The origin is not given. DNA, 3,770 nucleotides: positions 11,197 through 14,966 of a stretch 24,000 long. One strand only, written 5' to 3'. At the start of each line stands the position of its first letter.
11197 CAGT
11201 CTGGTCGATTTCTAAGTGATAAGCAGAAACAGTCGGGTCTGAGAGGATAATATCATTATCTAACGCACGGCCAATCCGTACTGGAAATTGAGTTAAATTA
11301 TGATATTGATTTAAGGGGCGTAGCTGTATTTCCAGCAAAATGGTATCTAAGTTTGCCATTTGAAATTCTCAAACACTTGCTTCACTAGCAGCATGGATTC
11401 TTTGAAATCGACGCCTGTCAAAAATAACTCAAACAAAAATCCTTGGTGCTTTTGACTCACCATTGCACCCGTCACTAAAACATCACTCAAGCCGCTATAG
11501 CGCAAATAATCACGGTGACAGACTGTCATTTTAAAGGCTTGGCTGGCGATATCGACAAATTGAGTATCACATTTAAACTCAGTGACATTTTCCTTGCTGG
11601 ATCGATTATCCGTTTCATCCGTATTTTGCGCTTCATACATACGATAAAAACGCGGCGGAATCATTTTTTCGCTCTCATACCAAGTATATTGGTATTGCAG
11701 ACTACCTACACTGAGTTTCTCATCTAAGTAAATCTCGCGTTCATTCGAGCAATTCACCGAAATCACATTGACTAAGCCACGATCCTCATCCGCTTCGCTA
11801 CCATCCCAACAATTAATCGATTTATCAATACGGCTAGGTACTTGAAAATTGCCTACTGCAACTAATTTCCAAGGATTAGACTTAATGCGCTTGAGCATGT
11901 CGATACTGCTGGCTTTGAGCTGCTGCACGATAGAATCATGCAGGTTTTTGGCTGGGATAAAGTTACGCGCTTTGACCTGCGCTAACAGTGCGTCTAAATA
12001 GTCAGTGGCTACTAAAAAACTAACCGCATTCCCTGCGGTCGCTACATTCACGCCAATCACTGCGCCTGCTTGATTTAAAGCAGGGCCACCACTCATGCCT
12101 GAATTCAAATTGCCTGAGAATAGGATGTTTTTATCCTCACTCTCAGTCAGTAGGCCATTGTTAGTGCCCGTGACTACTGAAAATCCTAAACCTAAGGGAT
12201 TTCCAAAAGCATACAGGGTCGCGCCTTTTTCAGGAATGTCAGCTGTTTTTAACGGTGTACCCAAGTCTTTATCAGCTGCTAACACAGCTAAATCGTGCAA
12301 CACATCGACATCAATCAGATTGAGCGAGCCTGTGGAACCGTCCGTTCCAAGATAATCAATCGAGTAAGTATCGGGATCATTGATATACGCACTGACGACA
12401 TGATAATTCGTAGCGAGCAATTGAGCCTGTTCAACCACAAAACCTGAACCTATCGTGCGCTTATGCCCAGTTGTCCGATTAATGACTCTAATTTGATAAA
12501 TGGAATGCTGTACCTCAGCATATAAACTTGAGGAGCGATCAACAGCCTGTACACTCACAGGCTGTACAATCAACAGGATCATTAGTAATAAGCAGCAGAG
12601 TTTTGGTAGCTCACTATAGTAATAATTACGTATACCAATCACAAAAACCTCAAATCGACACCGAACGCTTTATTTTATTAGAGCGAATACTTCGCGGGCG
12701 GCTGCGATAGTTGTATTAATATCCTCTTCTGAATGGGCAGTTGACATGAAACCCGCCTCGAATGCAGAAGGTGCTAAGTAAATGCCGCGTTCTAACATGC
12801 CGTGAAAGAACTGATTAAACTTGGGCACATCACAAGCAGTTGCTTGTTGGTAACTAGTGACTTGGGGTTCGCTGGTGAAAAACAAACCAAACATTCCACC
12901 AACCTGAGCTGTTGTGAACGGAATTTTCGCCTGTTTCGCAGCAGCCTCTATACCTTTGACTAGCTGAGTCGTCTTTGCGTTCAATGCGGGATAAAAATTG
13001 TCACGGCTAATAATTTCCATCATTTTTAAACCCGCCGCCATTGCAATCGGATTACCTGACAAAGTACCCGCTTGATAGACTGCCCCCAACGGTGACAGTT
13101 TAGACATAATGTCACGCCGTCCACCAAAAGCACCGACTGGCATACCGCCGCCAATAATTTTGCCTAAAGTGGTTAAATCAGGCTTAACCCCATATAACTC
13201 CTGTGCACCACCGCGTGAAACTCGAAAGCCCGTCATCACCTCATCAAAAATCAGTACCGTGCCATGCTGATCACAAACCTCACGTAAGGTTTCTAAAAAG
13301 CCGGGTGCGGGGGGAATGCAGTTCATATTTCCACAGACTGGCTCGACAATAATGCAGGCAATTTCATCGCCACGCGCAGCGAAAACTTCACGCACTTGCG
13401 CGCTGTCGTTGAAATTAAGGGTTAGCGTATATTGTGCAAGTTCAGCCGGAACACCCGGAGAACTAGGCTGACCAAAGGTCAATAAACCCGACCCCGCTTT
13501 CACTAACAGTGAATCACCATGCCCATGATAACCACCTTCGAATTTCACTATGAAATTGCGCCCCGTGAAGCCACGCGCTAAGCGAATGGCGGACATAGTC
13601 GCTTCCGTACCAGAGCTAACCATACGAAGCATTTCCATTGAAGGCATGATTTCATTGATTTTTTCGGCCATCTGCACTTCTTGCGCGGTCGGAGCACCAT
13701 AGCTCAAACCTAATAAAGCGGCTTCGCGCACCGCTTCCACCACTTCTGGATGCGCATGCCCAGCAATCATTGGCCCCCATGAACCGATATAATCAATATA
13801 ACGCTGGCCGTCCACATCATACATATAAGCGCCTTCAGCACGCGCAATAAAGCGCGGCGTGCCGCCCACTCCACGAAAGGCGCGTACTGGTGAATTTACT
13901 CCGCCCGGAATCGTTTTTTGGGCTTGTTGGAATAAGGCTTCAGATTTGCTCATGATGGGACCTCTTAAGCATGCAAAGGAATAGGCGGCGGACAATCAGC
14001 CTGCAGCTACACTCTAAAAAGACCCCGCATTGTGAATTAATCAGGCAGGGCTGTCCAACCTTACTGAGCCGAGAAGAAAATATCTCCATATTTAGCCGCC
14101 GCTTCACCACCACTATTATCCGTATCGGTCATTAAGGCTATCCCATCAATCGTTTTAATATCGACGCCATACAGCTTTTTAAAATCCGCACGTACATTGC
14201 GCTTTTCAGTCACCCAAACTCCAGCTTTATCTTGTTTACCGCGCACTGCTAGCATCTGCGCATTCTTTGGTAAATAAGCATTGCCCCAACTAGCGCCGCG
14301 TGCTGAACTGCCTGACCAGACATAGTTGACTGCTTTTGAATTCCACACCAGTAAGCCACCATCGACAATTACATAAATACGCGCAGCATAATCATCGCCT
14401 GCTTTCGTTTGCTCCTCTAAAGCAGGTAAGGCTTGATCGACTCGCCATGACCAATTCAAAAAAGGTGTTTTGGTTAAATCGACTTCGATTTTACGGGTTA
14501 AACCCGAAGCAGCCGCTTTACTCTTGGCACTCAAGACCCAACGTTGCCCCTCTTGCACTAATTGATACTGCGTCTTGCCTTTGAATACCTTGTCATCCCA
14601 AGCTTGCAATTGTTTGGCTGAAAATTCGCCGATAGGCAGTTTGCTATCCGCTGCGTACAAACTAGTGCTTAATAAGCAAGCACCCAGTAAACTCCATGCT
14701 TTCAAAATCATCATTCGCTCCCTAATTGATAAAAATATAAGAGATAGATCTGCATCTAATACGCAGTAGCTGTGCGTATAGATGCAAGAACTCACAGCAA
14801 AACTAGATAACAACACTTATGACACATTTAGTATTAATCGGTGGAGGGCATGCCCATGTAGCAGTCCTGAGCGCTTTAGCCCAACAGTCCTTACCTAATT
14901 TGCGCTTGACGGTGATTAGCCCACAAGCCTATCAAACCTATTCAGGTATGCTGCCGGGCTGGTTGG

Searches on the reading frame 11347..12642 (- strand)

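Call 60: search_protein_families(library=pfam, proteins=[window:11347-12642:-], max_evalue=0.00001)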
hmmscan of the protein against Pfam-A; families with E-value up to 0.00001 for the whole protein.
window:11347-12642:- (431 aa): 1 family
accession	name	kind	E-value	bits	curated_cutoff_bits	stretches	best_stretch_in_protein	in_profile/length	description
PF13365.12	Trypsin_2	-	1.1e-19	72.1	27.6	1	65-198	1-144/144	Trypsin-like peptidase domain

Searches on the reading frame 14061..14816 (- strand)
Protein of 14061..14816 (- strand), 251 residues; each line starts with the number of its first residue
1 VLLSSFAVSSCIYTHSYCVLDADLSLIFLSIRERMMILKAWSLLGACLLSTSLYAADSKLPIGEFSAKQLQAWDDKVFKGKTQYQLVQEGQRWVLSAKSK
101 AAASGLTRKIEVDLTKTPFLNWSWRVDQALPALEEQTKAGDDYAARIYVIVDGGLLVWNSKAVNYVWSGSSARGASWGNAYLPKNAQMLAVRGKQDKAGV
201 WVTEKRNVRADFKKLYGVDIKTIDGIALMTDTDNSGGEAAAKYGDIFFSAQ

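Call 3: search_protein_families(library=pfam, proteins=[window:14061-14816:-])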
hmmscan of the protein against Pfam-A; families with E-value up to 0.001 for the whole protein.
window:14061-14816:- (251 aa): 1 family
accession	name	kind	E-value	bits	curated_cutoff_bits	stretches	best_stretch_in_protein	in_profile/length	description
PF11249.13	DUF3047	-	2.8e-57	193.9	27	1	72-246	2-197/198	Protein of unknown function (DUF3047)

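Call 4: search_protein_families(library=ncbifam, proteins=[window:14061-14816:-])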
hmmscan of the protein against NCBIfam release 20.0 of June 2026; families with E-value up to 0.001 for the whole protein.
window:14061-14816:- (251 aa): 0 families

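Call 54: find_homologous_proteins(query=window:14061-14714:-, max_evalue=1e-10)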
Query window:14061-14714:- (217 aa): 3119 proteins with E <= 1e-10 among 3269 candidates; the best 120 are listed.
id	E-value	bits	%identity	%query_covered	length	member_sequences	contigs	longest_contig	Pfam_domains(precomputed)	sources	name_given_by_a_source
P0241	1.9e-133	460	97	100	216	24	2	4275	PF11249.14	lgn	-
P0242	1.2e-116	406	84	99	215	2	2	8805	PF11249.14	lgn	-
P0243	1.6e-116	405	84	99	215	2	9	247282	PF11249.14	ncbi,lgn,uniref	ncbi:DUF3047 domain-containing protein [Thiothrix eikelboomii]|uniref:DUF3047 domain-containing prot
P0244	1.9e-114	398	83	99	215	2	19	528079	PF11249.14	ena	-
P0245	6.3e-111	387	80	100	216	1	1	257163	PF11249.14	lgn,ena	-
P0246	2.8e-110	385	81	100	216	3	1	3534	PF11249.14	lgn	-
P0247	7.9e-108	377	79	99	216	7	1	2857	PF11249.14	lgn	-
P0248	7.1e-107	374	77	99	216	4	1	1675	PF11249.14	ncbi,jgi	-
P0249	5.4e-105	368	79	96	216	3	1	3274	PF11249.14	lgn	-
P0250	3.6e-104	365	78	99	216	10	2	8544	PF11249.14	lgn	-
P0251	7.0e-94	331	74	94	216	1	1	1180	PF11249.14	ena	-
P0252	4.8e-91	322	73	88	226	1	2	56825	PF11249.14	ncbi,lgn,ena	-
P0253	7.3e-90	318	68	90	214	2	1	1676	PF11249.14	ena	-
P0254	2.7e-89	316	68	99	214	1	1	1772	PF11249.14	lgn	-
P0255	1.2e-88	314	67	99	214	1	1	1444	PF11249.14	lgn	-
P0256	1.5e-88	314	69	96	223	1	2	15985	PF11249.14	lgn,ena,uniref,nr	uniref:DUF3047 domain-containing protein n=1 Tax=uncultured Thiotrichaceae bacterium TaxID=298394 Re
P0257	4.4e-88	312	67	90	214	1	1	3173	PF11249.14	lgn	-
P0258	4.7e-87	309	65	100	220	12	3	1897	PF11249.14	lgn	-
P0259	1.9e-86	307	67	95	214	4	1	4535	PF11249.14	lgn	-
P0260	3.5e-86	306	67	91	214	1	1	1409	PF11249.14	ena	-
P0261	8.9e-86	305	65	98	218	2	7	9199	PF11249.14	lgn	-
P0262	2.5e-85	303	68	90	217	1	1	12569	PF11249.14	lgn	-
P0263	3.0e-85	303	63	94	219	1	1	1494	PF11249.14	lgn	-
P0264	1.0e-84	301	67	92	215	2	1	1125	PF11249.14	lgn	-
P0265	2.4e-84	300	65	95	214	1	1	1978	PF11249.14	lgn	-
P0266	4.9e-84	299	65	91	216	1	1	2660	PF11249.14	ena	-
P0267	2.0e-83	297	61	100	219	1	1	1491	PF11249.14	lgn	-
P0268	3.3e-83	296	63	98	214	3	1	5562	PF11249.14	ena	-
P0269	5.4e-83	296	62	98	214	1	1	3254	PF11249.14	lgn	-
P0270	1.6e-82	294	63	98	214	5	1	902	PF11249.14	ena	-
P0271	1.7e-82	294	62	98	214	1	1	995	PF11249.14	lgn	-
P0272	2.1e-82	294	61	99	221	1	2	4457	PF11249.14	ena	-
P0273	4.1e-81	289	60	98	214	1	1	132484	PF11249.14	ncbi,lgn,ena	-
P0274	4.5e-80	286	62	89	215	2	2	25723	PF11249.14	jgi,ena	-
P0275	7.1e-80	285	60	99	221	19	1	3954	PF11249.14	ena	-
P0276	7.2e-80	285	64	96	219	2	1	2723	PF11249.14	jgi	jgi:hypothetical protein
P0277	1.3e-79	285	60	100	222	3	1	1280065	PF11249.14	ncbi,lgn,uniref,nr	ncbi:DUF3047 family protein [Cocleimonas flava]|uniref:DUF3047 family protein n=2 Tax=Thiotrichaceae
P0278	2.9e-78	280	60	96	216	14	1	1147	PF11249.14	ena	-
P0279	3.1e-78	280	58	99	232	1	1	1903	PF11249.14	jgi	-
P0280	4.4e-78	280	59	97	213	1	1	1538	PF11249.14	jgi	-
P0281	5.4e-78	279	58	100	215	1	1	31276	PF11249.14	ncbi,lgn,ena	-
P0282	6.6e-78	279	59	99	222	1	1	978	PF11249.14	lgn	-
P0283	8.5e-78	279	58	100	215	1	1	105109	PF11249.14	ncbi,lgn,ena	-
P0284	1.8e-77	278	61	89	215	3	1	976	PF11249.14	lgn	-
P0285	6.7e-77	276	59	96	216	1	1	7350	PF11249.14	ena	-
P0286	6.9e-77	276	62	90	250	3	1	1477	PF11249.14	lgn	-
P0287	8.6e-77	275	59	96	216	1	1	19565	PF11249.14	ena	-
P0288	9.0e-77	275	59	96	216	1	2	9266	PF11249.14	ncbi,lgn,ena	-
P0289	1.4e-76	275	57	96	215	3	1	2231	PF11249.14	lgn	-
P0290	1.6e-76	275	59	96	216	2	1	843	PF11249.14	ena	-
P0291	1.6e-76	274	58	96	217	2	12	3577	PF11249.14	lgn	-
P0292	2.7e-76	274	58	100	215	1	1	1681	PF11249.14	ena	-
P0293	3.8e-76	273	59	95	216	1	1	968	PF11249.14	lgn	-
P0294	4.5e-76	273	59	96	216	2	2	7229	PF11249.14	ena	-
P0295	4.8e-76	273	59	96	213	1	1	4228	PF11249.14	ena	-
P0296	5.1e-76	273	61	90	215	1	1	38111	PF11249.14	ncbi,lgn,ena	-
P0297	9.8e-76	272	57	100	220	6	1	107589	PF11249.14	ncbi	-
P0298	1.0e-75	272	58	96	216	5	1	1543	PF11249.14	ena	-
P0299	1.2e-75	272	58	100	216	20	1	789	PF11249.14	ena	-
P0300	5.0e-75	270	56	96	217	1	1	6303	PF11249.14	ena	-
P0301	6.0e-75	269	57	96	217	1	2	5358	PF11249.14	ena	-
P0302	6.1e-75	269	59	94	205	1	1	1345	PF11249.14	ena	-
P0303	7.1e-75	269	58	96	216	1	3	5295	PF11249.14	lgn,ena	-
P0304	1.2e-74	268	57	96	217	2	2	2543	PF11249.14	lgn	-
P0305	1.3e-74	268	59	96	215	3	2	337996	PF11249.14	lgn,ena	-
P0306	1.8e-74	268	57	96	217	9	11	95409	PF11249.14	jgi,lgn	-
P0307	2.3e-74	267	57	96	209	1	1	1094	PF11249.14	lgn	-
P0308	3.3e-74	267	57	96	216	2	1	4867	PF11249.14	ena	-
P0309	4.8e-74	266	58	94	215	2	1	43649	PF11249.14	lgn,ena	-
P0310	5.6e-74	266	57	94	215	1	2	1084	PF11249.14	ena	-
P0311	6.6e-74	266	57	94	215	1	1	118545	PF11249.14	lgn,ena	-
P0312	7.9e-74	266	56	94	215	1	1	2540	PF11249.14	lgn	-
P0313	1.0e-73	265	57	91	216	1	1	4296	PF11249.14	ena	-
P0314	1.8e-73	265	57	96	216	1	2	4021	PF11249.14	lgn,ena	-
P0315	1.9e-73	264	59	90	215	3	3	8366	PF11249.14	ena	-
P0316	3.2e-73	264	55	100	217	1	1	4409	PF11249.14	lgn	-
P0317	4.7e-73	263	60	90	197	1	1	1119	PF11249.14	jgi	-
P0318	5.1e-73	263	57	96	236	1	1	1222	PF11249.14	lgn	-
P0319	7.3e-73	263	58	88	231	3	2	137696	PF11249.14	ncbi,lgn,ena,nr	ncbi:MAG: DUF3047 domain-containing protein [Proteobacteria bacterium]|nr:DUF3047 domain-containing 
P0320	8.0e-73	262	58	94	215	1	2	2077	PF11249.14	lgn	-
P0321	1.5e-72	261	54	100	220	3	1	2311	PF11249.14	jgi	-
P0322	2.1e-72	261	55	100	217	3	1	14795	PF11249.14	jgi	-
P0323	3.7e-72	260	58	89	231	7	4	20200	PF11249.14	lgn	-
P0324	5.8e-72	260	55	100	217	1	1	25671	PF11249.14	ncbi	-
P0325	6.2e-72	259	56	96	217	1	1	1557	PF11249.14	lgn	-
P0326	7.7e-72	259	56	94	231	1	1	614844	PF11249.14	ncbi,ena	-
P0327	7.9e-72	259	56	96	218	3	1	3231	PF11249.14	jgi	-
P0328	8.8e-72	259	54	99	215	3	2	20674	PF11249.14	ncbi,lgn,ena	-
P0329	9.1e-72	259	56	94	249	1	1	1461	PF11249.14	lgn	-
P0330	1.2e-71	259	57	95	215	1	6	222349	PF11249.14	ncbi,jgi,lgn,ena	jgi:hypothetical protein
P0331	1.4e-71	258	56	97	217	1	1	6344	PF11249.14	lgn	-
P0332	2.1e-71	258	55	96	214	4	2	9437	PF11249.14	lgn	-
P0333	3.1e-71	257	56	96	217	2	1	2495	PF11249.14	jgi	-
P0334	4.1e-71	257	54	95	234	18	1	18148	PF11249.14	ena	-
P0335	4.8e-71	257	55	96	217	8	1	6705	PF11249.14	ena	-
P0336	6.1e-71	256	55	99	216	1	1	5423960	PF11249.14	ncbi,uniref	ncbi:DUF3047 domain-containing protein [Methylomonas sp. BW4-1]|uniref:DUF3047 domain-containing pro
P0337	7.2e-71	256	57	90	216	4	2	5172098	PF11249.14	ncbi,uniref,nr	ncbi:hypothetical protein A1342_14515 [Methylomonas methanica]|uniref:DUF3047 domain-containing prot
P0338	7.2e-71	256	55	97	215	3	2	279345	PF11249.14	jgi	jgi:hypothetical protein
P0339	8.9e-71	256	55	99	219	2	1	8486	PF11249.14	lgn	-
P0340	1.2e-70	255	58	88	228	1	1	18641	PF11249.14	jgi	jgi:hypothetical protein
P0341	1.6e-70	255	58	89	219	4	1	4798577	PF11249.14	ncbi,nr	ncbi:DUF3047 domain-containing protein [Methylomonas sp. LL1]|nr:DUF3047 domain-containing protein [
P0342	1.8e-70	255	56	96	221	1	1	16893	PF11249.14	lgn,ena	-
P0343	2.0e-70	255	58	90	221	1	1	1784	PF11249.14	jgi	-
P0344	2.1e-70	254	58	88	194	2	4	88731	PF11249.14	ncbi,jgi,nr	ncbi:MAG: DUF3047 domain-containing protein [Desulfocapsa sp.]|nr:DUF3047 domain-containing protein 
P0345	3.4e-70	254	55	94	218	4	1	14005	PF11249.14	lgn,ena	-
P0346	3.5e-70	254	56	95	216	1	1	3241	PF11249.14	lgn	-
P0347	4.3e-70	253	58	89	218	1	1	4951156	PF11249.14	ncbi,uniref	ncbi:DUF3047 domain-containing protein [Methylomonas sp. 2BW1-5-20]|uniref:DUF3047 domain-containing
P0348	4.4e-70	253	55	95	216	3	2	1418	PF11249.14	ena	-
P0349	4.5e-70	253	57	89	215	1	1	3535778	PF11249.14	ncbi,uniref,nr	ncbi:DUF3047 domain-containing protein [Methylomonas sp. MK1]|uniref:DUF3047 domain-containing prote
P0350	4.7e-70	253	56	99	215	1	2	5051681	PF11249.14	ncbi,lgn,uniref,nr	ncbi:DUF3047 domain-containing protein [Methylomonas methanica]|uniref:DUF3047 family protein n=1 Ta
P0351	5.1e-70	253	53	100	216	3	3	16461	PF11249.14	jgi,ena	jgi:hypothetical protein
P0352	5.8e-70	253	53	100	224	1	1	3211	PF11249.14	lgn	-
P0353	7.5e-70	253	54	96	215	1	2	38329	PF11249.14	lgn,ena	-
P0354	8.7e-70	252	54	98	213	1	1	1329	PF11249.14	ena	-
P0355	8.8e-70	252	53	96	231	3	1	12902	PF11249.14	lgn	-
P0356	9.3e-70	252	57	89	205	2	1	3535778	PF11249.14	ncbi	-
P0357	1.1e-69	252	53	100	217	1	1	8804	PF11249.14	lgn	-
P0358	1.2e-69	252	54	96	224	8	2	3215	PF11249.14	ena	-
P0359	1.4e-69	252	57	89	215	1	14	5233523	PF11249.14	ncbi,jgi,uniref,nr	ncbi:DUF3047 domain-containing protein [Methylomonas sp. LW13]|uniref:DUF3047 domain-containing prot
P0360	1.5e-69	252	54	99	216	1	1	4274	PF11249.14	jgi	jgi:hypothetical protein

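Call 65: predict_structure(alignment_id=A4)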
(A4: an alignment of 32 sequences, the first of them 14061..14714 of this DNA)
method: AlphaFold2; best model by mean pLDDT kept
length: 217 residues; sequences in the alignment: 32
mean_pLDDT: 88.0   pTM: 0.83
mean pLDDT of the five models: 88.0, 87.1, 86.0, 84.3, 83.8
residues with pLDDT >= 90: 144; 70-90: 44; 50-70: 27; < 50: 2
segments of 3 or more residues with pLDDT < 50: none
pLDDT, mean of each block of 10 residues (from residue 1): 57 56 81 92 93 96 94 95 97 90 83 90 82 93 78 92 94 97 94 93 94 96
secondary structure, 60 per line:
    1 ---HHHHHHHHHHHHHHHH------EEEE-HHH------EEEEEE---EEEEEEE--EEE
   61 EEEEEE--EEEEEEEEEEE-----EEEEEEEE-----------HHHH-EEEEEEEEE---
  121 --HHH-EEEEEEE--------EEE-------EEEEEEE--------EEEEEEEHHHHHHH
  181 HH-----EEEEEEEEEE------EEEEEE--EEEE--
elements in order: H4-19 E26-29 E40-45 E49-55 E58-66 E69-79 E85-92 H104-107 E109-117 E127-133 E142-144 E152-158 E167-173 H174-182 E188-197 E204-209 E212-215

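Call 69: fold_search(model_id=the predicted structure, library=pdb)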
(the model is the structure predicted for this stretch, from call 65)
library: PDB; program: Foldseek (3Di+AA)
matches with E <= 10: 1014; with E <= 0.001: 95
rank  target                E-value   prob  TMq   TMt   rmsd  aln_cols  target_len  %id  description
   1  9e2g_1V               2.2e-08  1.00  0.53  0.61   4.3       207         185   14  Cryo-EM structure of 48 nm repeat of microtubule doublet from T. brucei flagellum (released 2025-03-12)
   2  6ve7_3                7.3e-08  1.00  0.56  0.64   4.1       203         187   14  The inner junction complex of Chlamydomonas reinhardtii doublet microtubule (released 2020-02-05)
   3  6u42_3W               1.1e-07  1.00  0.56  0.65   5.7       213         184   14  Natively decorated ciliary doublet microtubule (released 2019-11-13)
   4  9e78_X                1.2e-07  1.00  0.55  0.64   4.4       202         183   14  48-nm repeat of the Leishmania tarentolae doublet microtubule (released 2025-03-12)
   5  8otz_XG               1.2e-07  1.00  0.55  0.64   5.3       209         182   14  48-nm repeat of the native axonemal doublet microtubule from bovine sperm (released 2023-11-22)
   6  8otz_XM               1.5e-07  1.00  0.54  0.64   5.5       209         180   14  48-nm repeat of the native axonemal doublet microtubule from bovine sperm (released 2023-11-22)
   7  8otz_XL               1.7e-07  1.00  0.55  0.64   5.4       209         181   14  48-nm repeat of the native axonemal doublet microtubule from bovine sperm (released 2023-11-22)
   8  8tek_g                1.8e-07  1.00  0.55  0.63   4.2       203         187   13  Baseplate of Nexin-dynein regulatory complex from Tetrahymena thermophila (released 2023-09-20)
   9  7som_A                2.0e-07  1.00  0.56  0.64   5.3       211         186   14  Ciliary C2 central pair apparatus isolated from Chlamydomonas reinhardtii (released 2022-04-13)
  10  8snb_3E               2.4e-07  1.00  0.55  0.63   4.5       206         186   14  atomic model of sea urchin sperm doublet microtubule (48-nm periodicity) (released 2023-06-28)
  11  7ung_XA               3.4e-07  1.00  0.55  0.63   4.0       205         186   15  48-nm repeat of the human respiratory doublet microtubule (released 2022-10-05)
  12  8g2z_0Q               4.0e-07  1.00  0.53  0.61   5.6       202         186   16  48-nm doublet microtubule from Tetrahymena thermophila strain CU428 (released 2023-06-14)
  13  8iyj_XA               4.0e-07  1.00  0.54  0.62   4.3       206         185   16  Cryo-EM structure of the 48-nm repeat doublet microtubule from mouse sperm (released 2023-07-05)
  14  7rro_XA               4.5e-07  1.00  0.55  0.63   4.5       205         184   15  Structure of the 48-nm repeat doublet microtubule from bovine tracheal cilia (released 2021-10-27)
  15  8snb_3C               6.3e-07  1.00  0.52  0.61   4.8       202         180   15  atomic model of sea urchin sperm doublet microtubule (48-nm periodicity) (released 2023-06-28)
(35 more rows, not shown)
